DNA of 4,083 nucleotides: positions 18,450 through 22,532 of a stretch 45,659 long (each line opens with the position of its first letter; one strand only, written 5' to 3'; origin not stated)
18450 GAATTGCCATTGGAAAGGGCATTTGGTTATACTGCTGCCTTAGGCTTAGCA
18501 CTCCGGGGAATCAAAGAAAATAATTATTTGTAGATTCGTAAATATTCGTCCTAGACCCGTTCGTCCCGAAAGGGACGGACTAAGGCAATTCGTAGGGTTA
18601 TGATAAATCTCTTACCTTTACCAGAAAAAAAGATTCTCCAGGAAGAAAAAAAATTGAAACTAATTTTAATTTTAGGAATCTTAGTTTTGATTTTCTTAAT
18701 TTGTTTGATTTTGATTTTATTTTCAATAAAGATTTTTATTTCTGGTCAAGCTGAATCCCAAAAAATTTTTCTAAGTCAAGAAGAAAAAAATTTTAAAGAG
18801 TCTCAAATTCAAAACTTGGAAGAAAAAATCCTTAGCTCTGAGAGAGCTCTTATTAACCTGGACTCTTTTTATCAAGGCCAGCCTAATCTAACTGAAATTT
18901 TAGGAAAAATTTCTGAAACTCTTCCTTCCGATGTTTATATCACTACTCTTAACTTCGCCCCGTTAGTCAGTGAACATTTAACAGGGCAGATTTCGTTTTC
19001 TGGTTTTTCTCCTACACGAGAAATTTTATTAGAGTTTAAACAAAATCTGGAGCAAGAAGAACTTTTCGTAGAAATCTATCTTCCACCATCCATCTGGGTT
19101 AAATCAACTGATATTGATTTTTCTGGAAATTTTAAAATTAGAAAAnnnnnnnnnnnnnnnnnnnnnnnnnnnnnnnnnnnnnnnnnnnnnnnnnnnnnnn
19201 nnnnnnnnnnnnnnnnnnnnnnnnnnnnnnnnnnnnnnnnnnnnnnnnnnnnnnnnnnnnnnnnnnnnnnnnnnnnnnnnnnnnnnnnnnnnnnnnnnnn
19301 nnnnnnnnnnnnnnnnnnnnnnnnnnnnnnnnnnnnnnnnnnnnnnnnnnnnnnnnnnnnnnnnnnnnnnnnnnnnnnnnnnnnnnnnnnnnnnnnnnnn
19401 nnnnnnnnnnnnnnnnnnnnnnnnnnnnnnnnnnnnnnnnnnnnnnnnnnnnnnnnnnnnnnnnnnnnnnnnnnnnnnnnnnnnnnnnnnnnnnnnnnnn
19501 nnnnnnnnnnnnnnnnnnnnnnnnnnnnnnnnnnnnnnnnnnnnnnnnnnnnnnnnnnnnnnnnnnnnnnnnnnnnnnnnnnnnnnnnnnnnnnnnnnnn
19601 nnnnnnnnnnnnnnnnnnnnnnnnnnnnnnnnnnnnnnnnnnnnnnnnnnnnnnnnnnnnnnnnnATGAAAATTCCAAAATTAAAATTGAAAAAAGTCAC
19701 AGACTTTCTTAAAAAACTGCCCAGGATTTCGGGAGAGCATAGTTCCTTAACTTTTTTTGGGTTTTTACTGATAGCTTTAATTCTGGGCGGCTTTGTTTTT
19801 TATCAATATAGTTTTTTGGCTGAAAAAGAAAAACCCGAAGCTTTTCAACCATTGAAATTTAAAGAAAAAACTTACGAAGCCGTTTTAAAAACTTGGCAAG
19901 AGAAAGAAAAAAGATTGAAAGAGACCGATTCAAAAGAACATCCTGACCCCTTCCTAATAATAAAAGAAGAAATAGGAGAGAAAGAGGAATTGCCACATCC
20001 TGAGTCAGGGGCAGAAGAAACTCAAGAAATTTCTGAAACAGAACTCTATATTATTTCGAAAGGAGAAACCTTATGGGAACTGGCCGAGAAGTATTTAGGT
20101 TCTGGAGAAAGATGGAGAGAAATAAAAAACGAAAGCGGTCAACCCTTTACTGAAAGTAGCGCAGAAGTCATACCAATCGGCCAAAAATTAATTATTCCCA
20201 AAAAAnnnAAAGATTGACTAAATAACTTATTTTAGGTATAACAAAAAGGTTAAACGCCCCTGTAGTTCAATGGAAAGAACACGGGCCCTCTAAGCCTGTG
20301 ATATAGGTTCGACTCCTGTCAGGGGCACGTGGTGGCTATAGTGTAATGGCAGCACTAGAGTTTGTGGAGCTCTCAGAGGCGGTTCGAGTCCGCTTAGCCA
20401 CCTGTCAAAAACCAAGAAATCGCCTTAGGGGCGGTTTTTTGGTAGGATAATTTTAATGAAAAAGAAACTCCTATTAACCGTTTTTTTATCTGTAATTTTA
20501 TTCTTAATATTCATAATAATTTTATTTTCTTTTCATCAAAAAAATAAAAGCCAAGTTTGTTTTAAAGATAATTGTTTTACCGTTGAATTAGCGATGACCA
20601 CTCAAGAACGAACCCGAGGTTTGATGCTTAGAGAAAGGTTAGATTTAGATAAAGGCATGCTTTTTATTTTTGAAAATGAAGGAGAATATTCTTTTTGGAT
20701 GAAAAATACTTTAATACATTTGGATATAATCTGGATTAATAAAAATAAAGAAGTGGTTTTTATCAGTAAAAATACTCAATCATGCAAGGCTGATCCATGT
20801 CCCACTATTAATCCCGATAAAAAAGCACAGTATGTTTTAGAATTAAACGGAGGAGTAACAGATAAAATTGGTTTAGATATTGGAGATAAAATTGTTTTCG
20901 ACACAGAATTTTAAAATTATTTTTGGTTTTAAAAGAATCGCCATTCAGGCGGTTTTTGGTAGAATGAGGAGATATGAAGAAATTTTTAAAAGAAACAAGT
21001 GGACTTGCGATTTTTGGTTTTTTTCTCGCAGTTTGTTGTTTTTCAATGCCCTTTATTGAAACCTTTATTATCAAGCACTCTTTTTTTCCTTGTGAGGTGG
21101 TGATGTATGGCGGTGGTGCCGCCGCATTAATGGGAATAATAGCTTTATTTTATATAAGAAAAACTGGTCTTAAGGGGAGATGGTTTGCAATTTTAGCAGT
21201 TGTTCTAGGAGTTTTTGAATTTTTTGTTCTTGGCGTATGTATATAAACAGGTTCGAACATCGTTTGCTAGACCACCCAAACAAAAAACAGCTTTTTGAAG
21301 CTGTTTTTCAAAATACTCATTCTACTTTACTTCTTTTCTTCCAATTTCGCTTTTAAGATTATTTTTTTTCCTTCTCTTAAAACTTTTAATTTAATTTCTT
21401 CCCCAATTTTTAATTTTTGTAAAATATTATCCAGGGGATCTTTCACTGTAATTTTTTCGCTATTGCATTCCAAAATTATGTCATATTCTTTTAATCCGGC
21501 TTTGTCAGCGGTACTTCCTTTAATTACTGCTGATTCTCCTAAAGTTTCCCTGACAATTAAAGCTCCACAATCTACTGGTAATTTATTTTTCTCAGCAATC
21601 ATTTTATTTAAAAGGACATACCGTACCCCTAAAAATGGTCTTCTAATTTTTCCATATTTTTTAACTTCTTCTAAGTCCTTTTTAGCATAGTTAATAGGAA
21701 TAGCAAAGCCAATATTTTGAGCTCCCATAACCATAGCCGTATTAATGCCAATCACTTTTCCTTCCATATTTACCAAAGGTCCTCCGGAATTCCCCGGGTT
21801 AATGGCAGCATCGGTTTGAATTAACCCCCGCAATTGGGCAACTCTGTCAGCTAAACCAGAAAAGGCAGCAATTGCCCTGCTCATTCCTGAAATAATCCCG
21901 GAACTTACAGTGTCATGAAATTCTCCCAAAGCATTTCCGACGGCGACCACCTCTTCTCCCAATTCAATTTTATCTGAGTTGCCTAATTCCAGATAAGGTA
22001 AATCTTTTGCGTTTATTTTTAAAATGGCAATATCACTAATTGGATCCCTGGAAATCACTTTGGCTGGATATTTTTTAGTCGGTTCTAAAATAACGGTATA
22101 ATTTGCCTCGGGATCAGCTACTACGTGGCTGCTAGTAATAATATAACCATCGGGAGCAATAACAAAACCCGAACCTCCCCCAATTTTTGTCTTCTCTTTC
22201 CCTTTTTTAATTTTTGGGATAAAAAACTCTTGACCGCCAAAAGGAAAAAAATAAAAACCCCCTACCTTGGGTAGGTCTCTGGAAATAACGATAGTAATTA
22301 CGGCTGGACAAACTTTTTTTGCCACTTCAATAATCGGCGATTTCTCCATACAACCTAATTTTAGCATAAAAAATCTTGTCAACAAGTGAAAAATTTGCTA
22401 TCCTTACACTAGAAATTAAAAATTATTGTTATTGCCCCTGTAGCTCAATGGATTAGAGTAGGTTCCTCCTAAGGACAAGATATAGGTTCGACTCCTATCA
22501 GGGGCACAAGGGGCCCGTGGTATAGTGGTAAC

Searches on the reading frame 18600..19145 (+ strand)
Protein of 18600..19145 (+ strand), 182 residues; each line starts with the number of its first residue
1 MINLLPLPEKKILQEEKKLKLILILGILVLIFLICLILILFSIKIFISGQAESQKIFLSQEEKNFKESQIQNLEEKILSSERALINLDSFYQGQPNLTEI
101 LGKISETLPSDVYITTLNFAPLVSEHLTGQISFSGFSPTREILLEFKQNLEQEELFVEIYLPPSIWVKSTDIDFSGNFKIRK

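Call 55: search_protein_families(library=pfam, proteins=[window:18600-19145:+], max_evalue=0.001)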
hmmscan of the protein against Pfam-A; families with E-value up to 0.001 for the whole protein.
window:18600-19145:+ (182 aa): 1 family
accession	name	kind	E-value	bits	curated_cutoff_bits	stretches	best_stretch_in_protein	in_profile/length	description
PF05137.18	PilN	-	6e-05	23.4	22.8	1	100-162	2-57/78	Fimbrial assembly protein (PilN)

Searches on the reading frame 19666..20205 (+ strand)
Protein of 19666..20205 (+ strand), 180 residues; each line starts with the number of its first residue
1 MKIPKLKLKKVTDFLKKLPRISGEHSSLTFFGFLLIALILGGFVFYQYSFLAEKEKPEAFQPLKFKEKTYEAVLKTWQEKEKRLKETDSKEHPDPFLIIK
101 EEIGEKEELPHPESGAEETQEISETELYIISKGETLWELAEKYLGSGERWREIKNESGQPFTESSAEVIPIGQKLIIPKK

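Call 55: search_protein_families(library=pfam, proteins=[window:19666-20205:+], max_evalue=0.001)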
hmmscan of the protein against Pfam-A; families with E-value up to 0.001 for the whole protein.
window:19666-20205:+ (180 aa): 1 family
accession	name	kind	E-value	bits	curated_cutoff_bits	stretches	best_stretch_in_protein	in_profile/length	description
PF01476.26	LysM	-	0.00014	22.1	20.9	1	128-178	1-43/43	LysM domain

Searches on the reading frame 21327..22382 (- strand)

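Call 78: search_protein_families(library=pfam, proteins=[window:21327-22382:-], max_evalue=0.001)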
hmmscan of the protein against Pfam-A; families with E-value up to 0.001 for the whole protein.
window:21327-22382:- (351 aa): 4 families
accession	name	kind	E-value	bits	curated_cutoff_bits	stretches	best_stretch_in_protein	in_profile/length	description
PF13365.12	Trypsin_2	-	5.8e-34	118.3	27.6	1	70-213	1-144/144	Trypsin-like peptidase domain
PF00089.32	Trypsin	-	7.6e-16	59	20.6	1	71-234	28-217/220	Trypsin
PF13180.12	PDZ_2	-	3.1e-10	40.6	27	1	249-346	1-79/80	PDZ domain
PF17820.7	PDZ_6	-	1.2e-05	25.3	27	1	284-336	3-54/54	PDZ domain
